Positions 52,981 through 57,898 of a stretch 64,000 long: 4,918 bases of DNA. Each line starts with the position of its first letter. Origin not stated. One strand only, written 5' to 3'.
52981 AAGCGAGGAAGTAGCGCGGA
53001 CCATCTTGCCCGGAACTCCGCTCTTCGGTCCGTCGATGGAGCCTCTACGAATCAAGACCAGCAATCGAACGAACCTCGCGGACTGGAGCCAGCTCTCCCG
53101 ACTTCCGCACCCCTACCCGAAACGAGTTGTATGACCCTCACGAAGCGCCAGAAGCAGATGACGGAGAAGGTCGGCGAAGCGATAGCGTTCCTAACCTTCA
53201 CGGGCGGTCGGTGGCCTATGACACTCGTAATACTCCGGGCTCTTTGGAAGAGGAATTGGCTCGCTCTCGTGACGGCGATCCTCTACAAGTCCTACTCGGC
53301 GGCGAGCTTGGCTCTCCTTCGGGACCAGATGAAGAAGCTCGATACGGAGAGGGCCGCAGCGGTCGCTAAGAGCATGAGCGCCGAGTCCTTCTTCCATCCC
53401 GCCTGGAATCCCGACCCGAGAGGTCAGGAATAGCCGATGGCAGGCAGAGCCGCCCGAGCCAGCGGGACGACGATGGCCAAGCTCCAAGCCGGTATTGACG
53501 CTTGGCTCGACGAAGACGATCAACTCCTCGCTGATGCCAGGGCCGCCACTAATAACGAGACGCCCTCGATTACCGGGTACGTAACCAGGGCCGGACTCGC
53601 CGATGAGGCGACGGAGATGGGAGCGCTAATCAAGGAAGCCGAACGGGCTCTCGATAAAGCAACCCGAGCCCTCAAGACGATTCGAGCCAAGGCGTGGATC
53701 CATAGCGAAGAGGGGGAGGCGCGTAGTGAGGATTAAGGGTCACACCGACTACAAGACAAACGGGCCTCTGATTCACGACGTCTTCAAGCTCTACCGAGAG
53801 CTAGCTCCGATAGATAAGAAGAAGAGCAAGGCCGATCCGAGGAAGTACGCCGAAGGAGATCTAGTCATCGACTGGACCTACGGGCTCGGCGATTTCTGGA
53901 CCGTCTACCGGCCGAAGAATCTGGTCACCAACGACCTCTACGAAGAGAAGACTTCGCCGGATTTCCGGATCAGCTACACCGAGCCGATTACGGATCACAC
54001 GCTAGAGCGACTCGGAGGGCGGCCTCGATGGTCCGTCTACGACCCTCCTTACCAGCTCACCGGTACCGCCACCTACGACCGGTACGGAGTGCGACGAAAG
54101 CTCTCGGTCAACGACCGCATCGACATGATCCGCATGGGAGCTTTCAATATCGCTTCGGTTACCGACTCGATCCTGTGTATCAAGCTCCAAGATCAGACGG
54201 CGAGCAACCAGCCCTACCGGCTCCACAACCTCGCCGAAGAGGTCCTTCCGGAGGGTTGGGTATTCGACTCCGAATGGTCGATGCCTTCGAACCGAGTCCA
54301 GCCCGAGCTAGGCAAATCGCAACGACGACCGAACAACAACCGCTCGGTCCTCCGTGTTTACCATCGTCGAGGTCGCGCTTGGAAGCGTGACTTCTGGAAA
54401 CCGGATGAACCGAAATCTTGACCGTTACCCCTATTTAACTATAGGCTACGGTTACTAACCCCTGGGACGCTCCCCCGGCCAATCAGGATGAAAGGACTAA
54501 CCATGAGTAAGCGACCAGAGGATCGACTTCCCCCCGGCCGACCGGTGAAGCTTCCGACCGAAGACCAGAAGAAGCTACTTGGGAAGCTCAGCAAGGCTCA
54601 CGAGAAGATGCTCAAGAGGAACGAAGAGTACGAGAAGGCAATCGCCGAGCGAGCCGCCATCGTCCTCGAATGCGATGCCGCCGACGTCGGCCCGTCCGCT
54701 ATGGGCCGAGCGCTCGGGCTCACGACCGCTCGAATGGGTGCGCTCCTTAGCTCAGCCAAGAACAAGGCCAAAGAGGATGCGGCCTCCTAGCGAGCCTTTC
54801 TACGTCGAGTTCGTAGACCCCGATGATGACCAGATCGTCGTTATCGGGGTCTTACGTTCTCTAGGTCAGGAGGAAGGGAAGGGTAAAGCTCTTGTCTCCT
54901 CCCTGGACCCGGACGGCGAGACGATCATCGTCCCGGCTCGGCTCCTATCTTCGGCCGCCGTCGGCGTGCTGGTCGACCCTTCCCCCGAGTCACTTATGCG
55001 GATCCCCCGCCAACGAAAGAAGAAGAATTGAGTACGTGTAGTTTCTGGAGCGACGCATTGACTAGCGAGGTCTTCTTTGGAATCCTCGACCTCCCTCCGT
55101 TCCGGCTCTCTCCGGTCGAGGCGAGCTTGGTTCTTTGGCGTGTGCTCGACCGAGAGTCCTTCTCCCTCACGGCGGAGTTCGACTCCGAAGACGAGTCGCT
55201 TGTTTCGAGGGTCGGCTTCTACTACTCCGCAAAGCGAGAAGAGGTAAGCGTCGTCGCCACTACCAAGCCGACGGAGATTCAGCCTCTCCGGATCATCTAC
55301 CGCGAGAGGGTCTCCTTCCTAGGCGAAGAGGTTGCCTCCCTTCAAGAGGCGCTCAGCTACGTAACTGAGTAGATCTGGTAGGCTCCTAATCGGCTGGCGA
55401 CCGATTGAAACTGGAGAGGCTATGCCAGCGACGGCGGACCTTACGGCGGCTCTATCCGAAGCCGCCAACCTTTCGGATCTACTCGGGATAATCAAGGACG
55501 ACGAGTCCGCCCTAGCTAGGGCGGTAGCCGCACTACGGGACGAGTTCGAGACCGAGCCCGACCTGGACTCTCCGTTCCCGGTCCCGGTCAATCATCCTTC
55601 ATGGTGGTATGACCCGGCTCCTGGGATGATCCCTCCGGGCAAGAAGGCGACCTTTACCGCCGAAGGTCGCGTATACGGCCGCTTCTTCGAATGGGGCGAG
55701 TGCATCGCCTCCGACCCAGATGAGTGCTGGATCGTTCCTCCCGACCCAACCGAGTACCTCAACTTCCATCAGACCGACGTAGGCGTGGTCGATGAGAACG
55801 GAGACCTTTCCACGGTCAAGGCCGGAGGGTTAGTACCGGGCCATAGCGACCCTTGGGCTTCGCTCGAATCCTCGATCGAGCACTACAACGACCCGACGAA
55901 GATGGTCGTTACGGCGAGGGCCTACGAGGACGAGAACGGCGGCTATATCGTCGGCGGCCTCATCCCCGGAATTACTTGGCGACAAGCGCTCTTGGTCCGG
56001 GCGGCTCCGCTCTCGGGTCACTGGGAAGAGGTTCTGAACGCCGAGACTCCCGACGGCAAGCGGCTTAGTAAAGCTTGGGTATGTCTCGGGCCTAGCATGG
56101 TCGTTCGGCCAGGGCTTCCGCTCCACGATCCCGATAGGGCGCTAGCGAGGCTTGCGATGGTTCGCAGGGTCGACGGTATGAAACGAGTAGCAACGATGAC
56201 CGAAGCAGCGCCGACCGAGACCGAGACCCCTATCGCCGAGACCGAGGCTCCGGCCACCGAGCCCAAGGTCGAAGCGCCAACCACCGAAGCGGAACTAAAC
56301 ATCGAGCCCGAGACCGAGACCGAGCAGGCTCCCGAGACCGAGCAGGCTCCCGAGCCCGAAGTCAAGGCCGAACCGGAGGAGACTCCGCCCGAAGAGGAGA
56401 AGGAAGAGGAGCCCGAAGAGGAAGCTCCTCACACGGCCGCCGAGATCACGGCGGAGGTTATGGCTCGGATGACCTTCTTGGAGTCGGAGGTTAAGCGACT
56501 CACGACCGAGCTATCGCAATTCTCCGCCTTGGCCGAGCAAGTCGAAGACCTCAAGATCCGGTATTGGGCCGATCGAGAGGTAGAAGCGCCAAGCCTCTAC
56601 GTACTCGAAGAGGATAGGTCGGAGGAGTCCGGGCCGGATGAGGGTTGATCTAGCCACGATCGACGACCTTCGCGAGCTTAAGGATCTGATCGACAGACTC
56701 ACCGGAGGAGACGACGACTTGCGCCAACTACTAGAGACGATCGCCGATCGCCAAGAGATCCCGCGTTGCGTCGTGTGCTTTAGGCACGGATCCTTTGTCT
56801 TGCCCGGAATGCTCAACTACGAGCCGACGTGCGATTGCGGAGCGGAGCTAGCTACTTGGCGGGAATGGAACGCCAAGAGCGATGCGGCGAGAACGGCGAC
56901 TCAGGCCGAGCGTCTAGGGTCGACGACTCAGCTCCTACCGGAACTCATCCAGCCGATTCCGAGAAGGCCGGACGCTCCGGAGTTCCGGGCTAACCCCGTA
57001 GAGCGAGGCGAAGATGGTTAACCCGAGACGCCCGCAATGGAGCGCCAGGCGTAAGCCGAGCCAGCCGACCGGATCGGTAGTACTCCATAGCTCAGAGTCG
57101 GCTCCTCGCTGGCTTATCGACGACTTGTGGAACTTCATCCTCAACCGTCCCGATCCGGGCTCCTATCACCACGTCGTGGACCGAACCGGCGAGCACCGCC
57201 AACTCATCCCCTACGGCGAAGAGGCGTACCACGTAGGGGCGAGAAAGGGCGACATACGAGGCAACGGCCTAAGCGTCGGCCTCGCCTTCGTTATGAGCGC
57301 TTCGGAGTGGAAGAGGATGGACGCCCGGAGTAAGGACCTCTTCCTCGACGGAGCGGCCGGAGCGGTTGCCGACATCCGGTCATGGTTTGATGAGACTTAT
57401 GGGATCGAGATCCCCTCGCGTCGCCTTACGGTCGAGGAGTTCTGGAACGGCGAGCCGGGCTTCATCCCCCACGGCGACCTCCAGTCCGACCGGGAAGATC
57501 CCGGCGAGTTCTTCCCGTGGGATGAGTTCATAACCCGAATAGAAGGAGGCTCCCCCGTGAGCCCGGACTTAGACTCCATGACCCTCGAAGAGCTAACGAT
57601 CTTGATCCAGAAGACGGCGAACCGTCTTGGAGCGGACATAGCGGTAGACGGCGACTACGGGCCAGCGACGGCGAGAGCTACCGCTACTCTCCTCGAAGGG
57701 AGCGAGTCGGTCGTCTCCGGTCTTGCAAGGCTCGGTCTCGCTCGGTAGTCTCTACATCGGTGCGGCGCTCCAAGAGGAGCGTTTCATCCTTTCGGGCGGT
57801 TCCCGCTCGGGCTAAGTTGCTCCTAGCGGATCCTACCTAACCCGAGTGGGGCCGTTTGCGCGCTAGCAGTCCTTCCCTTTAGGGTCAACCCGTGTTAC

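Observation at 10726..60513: Family of at least 18 near-identical extended promoters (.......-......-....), most driving leaderless mRNAs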

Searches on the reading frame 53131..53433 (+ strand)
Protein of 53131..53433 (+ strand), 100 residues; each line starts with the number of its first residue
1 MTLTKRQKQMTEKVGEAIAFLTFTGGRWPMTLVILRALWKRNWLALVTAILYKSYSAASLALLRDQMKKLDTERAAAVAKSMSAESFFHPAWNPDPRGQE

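Call 30: find_encoding_contigs(protein=window:53131-53433:+, flank=10000, max_places=1)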
Protein window:53131-53433:+ (100 aa): 9 contigs read that carry it; 1 place shown.
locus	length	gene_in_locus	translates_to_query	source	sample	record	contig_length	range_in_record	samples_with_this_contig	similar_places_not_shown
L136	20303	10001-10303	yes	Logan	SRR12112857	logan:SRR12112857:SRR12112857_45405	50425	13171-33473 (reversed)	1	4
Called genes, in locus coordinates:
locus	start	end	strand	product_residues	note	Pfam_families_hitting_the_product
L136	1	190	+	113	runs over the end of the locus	-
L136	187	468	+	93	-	-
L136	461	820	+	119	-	-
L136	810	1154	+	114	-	-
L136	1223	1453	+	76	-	PF13223:DUF4031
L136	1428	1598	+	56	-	-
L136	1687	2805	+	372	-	-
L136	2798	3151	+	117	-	-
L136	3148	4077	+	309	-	-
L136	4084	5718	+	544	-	-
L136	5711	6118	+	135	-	-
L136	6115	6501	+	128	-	-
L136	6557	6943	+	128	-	-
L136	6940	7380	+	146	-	-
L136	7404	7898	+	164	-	PF00436:SSB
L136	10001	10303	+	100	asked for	-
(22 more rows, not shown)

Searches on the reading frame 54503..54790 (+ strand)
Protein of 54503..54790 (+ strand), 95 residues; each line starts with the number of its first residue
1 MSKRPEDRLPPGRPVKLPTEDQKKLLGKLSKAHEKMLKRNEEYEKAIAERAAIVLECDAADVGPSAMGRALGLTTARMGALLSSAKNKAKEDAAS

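Call 68: search_protein_families(library=pfam, max_evalue=1, proteins=[window:54503-54790:+])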
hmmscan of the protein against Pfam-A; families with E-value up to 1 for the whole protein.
window:54503-54790:+ (95 aa): 0 families

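Call 70: find_homologous_proteins(query=window:54503-54790:+, max_evalue=0.01)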
Query window:54503-54790:+ (95 aa): 1 proteins with E <= 0.01 among 5 candidates.
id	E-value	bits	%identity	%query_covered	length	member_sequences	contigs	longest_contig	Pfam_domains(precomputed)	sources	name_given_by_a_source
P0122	1.8e-41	158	100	85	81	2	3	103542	-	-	-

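Call 77: predict_structure(protein=window:54503-54790:+)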
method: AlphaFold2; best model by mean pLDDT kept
length: 95 residues; sequences in the alignment: 1
mean_pLDDT: 78.9   pTM: 0.33
mean pLDDT of the five models: 78.9, 77.8, 77.8, 74.7, 73.4
residues with pLDDT >= 90: 25; 70-90: 43; 50-70: 27; < 50: 0
segments of 3 or more residues with pLDDT < 50: none
pLDDT, mean of each block of 10 residues (from residue 1): 60 73 93 93 88 68 71 83 82 74
secondary structure, 60 per line:
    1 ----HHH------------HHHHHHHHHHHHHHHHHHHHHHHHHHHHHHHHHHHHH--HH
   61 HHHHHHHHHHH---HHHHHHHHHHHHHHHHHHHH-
elements in order: H20-56 H59-71 H75-94

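Call 79: fold_search(model_id=the predicted structure, library=pdb)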
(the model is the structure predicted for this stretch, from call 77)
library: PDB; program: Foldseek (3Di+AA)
matches with E <= 10: 162; with E <= 0.001: 0
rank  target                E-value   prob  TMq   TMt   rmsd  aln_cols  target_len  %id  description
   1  3qop_A                2.5e+00  0.30  0.35  0.19  10.0        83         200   17  Domain-domain flexibility leads to allostery within the camp receptor protein (CRP) (released 2012-04-04)
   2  1i6x_A                2.7e+00  0.30  0.35  0.18  10.5        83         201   17  STRUCTURE OF A STAR MUTANT CRP-CAMP AT 2.2 A (released 2003-06-17)
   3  4i0b_B                3.0e+00  0.25  0.34  0.18  10.8        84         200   17  structure of the mutant Catabolite gene activator protein H160L (released 2013-10-30)
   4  4pcq_B                3.5e+00  0.44  0.33  0.22   3.1        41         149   15  Crystal Structure of MtbAldR (Rv2779c) (released 2015-05-06)
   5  7ff8_A                3.5e+00  0.21  0.34  0.18  10.6        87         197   16  Pseudomonas aeruginosa Virulence Factor Regulator with cAMP ligand and Cl(triethylphosphine)gold(I) (released 2022-07-27)
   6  1i5z_A                3.7e+00  0.21  0.35  0.18  10.2        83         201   17  STRUCTURE OF CRP-CAMP AT 1.9 A (released 2003-06-17)
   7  1run_A                3.7e+00  0.21  0.35  0.18  10.5        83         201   16  CATABOLITE GENE ACTIVATOR PROTEIN (CAP)/DNA COMPLEX + ADENOSINE-3',5'-CYCLIC-MONOPHOSPHATE (released 1997-01-10)
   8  4i02_C                3.7e+00  0.21  0.35  0.18  10.4        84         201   17  structure of the mutant Catabolite gene activator protein V140A (released 2013-10-30)
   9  3ryp_A                3.7e+00  0.21  0.35  0.18  10.3        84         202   15  Domain-domain flexibility leads to allostery within the camp receptor protein (CRP) (released 2012-05-02)
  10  4i09_A                3.7e+00  0.21  0.35  0.18  10.5        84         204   17  structure of the mutant Catabolite gene activator protein V132L (released 2013-10-30)
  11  6lts_F                3.7e+00  0.12  0.33  0.11  15.9        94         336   22  Crystal structure of Thermus thermophilus transcription initiation complex comprising a truncated sigma finger (released 2020-03-11)
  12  1o3s_A                4.0e+00  0.20  0.35  0.18   9.8        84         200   17  PROTEIN-DNA RECOGNITION AND DNA DEFORMATION REVEALED IN CRYSTAL STRUCTURES OF CAP-DNA COMPLEXES (released 2003-04-08)
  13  2cgp_A                4.0e+00  0.18  0.34  0.18  10.3        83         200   17  CATABOLITE GENE ACTIVATOR PROTEIN/DNA COMPLEX, ADENOSINE-3',5'-CYCLIC-MONOPHOSPHATE (released 1998-02-04)
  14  4g7h_F                4.0e+00  0.12  0.33  0.10  15.6        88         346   24  Crystal structure of Thermus thermophilus transcription initiation complex (released 2012-10-31)
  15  1b8i_B                4.2e+00  0.20  0.33  0.48   3.7        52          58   13  STRUCTURE OF THE HOMEOTIC UBX/EXD/DNA TERNARY COMPLEX (released 1999-04-12)
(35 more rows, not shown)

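Call 80: search_protein_representatives(protein=window:54503-54790:+)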
Query: 95 residues. Proteins with E-value up to 0.001 (for the whole library): 2; up to 1e-10: 1; up to 1e-30: 1. The best 2 are listed.
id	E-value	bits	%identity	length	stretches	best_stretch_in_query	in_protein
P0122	5.7e-42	157.6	100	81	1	15-95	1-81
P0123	6.0e-05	39.6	40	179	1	8-85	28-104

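Call 81: search_protein_families(library=pfam, max_evalue=0.1, proteins=[P0123])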
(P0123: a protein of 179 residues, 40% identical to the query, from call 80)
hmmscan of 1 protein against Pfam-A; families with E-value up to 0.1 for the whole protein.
P0123 (179 aa): 0 families

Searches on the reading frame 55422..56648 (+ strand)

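Call 8: search_protein_families(library=phrogs, proteins=[window:55422-56648:+])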
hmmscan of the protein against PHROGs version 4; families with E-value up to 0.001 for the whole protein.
window:55422-56648:+ (408 aa): 4 families
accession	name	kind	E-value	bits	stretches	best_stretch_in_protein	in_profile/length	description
phrog_21470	-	unknown function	6.1e-18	65.8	1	76-203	238-363/500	-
phrog_859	-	head and packaging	4.8e-16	59.4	1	61-204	558-699/807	portal protein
phrog_29860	-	head and packaging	1.7e-09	38.3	1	79-205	35-157/405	virion structural protein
phrog_18402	-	head and packaging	4.3e-09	36.4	1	78-204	35-154/861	head maturation protease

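Call 9: search_protein_families(library=pfam, proteins=[window:55422-56648:+])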
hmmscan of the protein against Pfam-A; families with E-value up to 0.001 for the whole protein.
window:55422-56648:+ (408 aa): 0 families

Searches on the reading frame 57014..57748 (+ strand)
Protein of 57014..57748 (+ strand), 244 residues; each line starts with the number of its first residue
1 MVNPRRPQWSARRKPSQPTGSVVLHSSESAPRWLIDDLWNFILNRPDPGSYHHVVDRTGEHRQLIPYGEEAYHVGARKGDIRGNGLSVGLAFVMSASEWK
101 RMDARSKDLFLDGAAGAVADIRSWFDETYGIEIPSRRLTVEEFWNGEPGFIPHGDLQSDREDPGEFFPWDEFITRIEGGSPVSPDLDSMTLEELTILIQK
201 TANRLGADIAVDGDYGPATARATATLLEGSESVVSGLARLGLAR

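Call 51: search_dna_similar(query=window:57014-57748:+, collection=phages, mode=protein, max_rows=12, max_evalue=0.001)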
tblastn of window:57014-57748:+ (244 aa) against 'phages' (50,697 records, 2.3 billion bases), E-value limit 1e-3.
Records with a match: 270; places in all: 270; records where one place covers at least 80% of the query: 2.
Best place of each record, by identity: <60% 270.
By first word of the organism name: Propionibacterium 188; Cutibacterium 45; Arthrobacter 17; Rhodococcus 11; Corynebacterium 6; Nocardia 2; Pseudanabaena 1.
By host as written in the record: Propionibacterium acnes 98; Cutibacterium acnes 49; Propionibacterium acnes ATCC 6919 36; Cutibacterium acnes ATCC 6919 18; Arthrobacter sp. ATCC 21022 8; Rhodococcus equi NRRL B-16538 6; - 6; Arthrobacter globiformis B-2979 5; and 25 more.
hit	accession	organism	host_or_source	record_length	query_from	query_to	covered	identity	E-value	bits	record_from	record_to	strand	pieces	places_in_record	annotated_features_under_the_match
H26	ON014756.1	Pseudanabaena phage Pam4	Pseudanabaena sp.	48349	4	174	70%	36.5%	2e-19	92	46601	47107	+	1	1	N-acetylmuramoyl-L-alanine amidase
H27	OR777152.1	Arthrobacter phage Cupello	Arthrobacter sp. B10-11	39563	12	193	75%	32.4%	9e-17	85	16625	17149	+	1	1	endolysin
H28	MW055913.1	Arthrobacter phage Wollypog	Arthrobacter globiformis B-2979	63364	3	204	83%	28.8%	3e-17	86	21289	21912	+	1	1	24: endolysin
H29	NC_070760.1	Arthrobacter phage Wollypog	Arthrobacter globiformis B-2979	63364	3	204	83%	28.8%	3e-17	86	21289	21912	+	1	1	24: endolysin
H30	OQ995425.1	Arthrobacter phage PeggyLeg03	Arthrobacter globiformis NRRL B-2979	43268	3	174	70%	32.8%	1e-16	84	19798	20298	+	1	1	25: endolysin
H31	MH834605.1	Arthrobacter phage Constance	Arthrobacter globiformis NRRL B-2979 SEA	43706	3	174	70%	32.8%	1e-16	84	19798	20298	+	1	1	25: lysin A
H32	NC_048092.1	Arthrobacter phage Constance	Arthrobacter globiformis NRRL B-2979 SEA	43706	3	174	70%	32.8%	1e-16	84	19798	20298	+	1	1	25: endolysin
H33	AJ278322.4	Corynebacterium phage BFK20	Brevibacterium flavum CCM251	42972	1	195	80%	28.2%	1e-6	54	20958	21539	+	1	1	ORF24: gp24, lysin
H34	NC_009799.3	Corynebacterium phage BFK20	Brevibacterium flavum CCM251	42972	1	195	80%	28.2%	1e-6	54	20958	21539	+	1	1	ORF24: endolysin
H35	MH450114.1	Arthrobacter phage Brad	Arthrobacter sp. ATCC 21022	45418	3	173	70%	29.5%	4e-13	74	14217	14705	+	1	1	19: lysin A, N-acetylmuramoyl-L-alanine amidase domain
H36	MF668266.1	Arthrobacter phage Adat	Arthrobacter sp. ATCC 21022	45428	3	173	70%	29.5%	4e-13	74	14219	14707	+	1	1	lysin A, N-acetylmuramoyl-L-alanine amidase domain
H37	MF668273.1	Arthrobacter phage GurgleFerb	Arthrobacter sp. ATCC 21022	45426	3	173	70%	29.5%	4e-13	74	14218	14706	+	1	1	lysin A, N-acetylmuramoyl-L-alanine amidase domain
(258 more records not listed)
